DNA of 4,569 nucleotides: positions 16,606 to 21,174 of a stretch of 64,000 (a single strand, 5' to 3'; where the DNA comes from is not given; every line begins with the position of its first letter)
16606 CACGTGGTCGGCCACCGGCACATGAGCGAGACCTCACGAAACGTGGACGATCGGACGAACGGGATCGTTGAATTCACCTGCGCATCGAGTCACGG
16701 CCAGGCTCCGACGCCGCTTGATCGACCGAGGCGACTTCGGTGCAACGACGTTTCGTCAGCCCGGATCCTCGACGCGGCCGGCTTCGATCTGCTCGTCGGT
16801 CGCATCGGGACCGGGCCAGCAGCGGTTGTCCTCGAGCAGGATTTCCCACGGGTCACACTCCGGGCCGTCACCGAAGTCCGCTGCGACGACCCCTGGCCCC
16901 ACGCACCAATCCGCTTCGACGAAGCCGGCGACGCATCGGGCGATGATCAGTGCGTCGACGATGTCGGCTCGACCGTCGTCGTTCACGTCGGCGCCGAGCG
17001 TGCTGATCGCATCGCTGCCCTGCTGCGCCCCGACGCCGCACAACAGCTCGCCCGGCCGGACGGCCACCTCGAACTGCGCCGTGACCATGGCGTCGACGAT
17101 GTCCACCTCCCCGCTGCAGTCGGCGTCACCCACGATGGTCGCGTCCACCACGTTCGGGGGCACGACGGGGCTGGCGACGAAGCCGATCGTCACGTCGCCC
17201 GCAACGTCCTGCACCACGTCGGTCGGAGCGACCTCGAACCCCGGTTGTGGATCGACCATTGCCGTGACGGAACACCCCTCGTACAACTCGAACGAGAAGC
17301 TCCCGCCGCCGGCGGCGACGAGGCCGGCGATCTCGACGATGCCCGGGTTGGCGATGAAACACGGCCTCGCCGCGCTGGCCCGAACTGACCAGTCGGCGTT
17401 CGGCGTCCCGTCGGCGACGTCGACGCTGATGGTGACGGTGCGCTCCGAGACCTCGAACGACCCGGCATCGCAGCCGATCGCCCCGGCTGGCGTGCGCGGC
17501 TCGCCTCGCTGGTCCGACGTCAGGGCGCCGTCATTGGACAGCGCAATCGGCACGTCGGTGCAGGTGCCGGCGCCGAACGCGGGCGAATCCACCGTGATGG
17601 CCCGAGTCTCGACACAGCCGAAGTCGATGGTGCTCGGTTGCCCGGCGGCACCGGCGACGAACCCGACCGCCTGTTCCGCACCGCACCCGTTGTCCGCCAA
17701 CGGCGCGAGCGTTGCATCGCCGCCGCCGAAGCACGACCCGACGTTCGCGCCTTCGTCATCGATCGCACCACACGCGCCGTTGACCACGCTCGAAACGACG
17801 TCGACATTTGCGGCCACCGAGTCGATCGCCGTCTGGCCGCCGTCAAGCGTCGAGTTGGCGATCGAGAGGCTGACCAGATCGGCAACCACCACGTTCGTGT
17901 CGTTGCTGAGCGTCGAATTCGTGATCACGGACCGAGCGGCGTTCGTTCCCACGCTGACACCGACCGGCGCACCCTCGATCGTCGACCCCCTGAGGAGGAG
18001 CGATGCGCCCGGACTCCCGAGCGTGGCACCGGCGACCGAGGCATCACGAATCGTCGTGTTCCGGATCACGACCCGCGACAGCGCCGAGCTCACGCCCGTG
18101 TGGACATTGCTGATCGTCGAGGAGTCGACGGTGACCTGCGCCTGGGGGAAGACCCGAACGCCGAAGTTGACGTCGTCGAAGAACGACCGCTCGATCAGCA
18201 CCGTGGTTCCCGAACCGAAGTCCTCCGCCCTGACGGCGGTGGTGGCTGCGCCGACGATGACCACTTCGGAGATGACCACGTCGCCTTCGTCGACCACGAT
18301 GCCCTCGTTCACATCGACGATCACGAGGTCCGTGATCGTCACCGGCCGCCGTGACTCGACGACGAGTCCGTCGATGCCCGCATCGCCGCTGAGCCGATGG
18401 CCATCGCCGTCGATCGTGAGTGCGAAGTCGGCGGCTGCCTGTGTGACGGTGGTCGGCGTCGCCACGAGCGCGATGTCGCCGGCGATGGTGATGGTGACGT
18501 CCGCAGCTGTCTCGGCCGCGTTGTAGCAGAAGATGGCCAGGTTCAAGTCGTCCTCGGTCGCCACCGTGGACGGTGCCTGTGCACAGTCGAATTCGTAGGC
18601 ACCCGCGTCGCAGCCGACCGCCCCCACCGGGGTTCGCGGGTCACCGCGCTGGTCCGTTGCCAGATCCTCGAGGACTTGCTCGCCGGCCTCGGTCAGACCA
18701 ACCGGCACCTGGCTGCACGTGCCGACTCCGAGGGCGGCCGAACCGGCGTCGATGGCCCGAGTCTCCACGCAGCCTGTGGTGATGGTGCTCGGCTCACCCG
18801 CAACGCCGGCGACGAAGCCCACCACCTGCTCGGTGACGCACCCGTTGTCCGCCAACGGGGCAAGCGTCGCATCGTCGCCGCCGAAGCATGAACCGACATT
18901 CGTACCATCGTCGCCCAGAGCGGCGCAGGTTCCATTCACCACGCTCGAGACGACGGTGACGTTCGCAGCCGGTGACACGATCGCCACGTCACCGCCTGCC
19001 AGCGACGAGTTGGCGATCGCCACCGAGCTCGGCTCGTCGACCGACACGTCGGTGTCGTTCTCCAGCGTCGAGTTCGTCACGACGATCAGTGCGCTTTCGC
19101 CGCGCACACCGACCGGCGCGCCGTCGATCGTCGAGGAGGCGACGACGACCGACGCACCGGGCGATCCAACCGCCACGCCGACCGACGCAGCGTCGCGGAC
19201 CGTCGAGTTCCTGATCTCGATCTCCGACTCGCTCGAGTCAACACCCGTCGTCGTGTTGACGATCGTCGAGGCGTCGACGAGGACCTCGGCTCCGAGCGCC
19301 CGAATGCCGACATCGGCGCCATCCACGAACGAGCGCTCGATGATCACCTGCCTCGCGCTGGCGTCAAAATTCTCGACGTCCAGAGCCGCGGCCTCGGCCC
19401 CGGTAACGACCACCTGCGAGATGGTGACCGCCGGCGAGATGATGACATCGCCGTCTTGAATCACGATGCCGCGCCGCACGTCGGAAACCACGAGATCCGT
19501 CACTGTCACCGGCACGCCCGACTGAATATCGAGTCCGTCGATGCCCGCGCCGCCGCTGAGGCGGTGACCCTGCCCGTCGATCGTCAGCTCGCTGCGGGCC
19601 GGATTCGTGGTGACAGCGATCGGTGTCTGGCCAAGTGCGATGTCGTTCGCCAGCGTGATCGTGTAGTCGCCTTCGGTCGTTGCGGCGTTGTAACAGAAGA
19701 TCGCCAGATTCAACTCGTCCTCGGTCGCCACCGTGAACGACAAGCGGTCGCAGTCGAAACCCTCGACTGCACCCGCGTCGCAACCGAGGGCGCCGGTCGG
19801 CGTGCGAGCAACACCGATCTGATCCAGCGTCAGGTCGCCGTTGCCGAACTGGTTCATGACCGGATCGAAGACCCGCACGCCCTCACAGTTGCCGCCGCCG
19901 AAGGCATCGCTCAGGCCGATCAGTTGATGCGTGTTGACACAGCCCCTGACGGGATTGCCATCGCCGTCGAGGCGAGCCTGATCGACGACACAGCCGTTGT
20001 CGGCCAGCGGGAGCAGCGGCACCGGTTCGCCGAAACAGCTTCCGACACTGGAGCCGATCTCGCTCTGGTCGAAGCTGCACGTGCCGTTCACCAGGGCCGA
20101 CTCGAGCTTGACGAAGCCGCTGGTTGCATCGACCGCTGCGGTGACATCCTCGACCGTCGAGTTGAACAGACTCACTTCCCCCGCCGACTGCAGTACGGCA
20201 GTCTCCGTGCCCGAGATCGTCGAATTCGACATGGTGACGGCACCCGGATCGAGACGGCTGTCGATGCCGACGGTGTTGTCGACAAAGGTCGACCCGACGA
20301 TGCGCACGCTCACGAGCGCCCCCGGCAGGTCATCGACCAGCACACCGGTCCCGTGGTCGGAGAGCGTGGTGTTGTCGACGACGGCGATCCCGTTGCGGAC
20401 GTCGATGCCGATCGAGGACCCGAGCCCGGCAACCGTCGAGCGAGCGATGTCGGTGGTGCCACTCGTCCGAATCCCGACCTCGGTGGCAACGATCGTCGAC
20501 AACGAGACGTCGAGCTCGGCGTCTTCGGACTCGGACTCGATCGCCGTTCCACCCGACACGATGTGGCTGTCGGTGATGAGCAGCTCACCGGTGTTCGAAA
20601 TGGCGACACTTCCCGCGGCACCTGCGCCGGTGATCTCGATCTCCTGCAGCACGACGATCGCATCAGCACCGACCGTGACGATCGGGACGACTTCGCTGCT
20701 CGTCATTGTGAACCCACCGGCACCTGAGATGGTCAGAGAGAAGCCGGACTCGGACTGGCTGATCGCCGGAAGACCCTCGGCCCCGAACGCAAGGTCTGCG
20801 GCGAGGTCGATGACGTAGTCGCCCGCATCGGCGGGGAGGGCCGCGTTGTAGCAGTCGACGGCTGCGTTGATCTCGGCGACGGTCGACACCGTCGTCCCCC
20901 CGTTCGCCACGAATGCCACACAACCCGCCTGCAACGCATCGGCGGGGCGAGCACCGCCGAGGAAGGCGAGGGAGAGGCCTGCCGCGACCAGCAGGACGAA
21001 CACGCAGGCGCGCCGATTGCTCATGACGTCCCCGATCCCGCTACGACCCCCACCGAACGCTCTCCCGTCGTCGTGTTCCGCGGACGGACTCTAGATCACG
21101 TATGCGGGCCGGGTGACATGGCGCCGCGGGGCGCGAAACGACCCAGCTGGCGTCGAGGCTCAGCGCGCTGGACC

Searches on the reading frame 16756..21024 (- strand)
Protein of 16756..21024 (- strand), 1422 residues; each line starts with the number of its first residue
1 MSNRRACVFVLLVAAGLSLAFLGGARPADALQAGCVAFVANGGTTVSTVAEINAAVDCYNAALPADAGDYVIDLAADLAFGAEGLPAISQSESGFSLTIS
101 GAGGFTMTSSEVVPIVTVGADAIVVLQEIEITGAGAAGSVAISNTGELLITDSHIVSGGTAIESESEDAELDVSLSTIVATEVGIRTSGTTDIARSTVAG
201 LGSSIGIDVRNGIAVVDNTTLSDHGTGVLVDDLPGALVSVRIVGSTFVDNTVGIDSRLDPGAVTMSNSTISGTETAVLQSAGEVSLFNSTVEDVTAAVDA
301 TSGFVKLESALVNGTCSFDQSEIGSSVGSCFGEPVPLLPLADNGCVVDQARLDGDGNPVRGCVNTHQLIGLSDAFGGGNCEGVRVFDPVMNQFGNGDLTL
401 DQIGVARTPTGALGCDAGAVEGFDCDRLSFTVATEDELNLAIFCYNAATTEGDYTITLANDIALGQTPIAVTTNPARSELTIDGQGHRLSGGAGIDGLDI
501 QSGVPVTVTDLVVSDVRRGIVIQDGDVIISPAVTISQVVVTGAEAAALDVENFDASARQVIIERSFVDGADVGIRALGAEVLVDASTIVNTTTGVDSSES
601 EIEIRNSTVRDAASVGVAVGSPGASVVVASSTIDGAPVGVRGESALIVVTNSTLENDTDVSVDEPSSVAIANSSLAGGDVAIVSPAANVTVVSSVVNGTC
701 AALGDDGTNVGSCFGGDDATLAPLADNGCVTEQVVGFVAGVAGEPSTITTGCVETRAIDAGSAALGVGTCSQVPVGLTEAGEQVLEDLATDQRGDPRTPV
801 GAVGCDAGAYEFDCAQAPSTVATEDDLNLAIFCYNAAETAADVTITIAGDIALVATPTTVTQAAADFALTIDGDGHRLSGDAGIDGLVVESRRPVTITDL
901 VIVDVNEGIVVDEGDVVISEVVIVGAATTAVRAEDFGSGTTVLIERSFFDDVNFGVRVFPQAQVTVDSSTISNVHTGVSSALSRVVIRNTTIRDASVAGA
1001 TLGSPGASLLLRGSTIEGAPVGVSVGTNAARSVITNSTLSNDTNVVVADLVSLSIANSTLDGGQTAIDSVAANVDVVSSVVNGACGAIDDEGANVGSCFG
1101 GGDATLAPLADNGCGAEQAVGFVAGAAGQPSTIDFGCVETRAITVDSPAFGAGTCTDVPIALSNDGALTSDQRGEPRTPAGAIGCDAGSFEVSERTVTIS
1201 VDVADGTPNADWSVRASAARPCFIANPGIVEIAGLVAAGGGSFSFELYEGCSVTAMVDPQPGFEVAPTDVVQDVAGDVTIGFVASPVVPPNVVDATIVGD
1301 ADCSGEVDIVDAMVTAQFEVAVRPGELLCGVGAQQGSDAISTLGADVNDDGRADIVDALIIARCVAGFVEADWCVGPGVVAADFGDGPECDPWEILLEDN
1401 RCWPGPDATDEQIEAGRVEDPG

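Call 5: search_protein_families(library=pfam, proteins=[window:16756-21024:-], max_evalue=0.01)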
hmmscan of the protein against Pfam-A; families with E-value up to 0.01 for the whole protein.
window:16756-21024:- (1422 aa): 4 families
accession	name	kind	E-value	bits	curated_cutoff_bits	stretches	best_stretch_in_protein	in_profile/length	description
PF13229.12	Beta_helix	-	5.9e-22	78.4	25.9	4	886-1038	2-157/158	Right handed beta helix region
PF05048.19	NosD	-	1.3e-09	38.3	23.6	1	883-1048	15-179/212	Periplasmic copper-binding protein (NosD)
PF20585.4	Pectate_lyase_5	-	1.2e-05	25.9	24.3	0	455-491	21-61/126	Putative pectate lyase-like adhesive domain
PF00404.24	Dockerin_1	-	0.0043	17.7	22.9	1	1299-1363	2-54/57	Dockerin type I domain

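Call 86: find_encoding_contigs(protein=window:16756-21024:-, flank=6000, max_places=10)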
Protein window:16756-21024:- (1422 aa): 1 contig read that carries it; 1 place shown.
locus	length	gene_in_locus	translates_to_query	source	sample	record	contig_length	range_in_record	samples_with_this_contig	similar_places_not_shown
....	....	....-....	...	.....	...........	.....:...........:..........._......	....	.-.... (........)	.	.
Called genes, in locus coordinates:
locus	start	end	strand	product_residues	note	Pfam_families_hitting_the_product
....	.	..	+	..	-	?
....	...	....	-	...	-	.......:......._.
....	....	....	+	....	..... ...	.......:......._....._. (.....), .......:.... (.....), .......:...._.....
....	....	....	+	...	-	-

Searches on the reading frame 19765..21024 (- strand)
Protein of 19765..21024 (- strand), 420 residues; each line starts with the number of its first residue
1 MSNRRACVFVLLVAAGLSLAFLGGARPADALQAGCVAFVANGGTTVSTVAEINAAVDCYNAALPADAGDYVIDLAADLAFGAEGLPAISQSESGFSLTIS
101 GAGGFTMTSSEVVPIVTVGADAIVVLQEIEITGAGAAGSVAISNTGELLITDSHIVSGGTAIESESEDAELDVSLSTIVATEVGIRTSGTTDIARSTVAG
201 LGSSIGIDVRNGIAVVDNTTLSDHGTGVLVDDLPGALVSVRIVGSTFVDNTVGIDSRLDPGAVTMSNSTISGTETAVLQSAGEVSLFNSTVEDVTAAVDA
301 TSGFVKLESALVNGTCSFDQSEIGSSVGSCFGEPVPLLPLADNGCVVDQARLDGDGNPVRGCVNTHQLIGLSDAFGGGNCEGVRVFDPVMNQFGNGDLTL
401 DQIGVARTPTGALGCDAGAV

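Call 25: find_related_loci(query=window:19765-21024:-, collection=metagenome_contigs, flank=10000)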
Query window:19765-21024:- (420 aa) in metagenome_contigs; peptide patterns used: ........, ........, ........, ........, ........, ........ (x = any residue, [..] = any of these).
314 stretches matched a pattern, but none encodes a relative of the query by tblastn (E <= 1e-3).
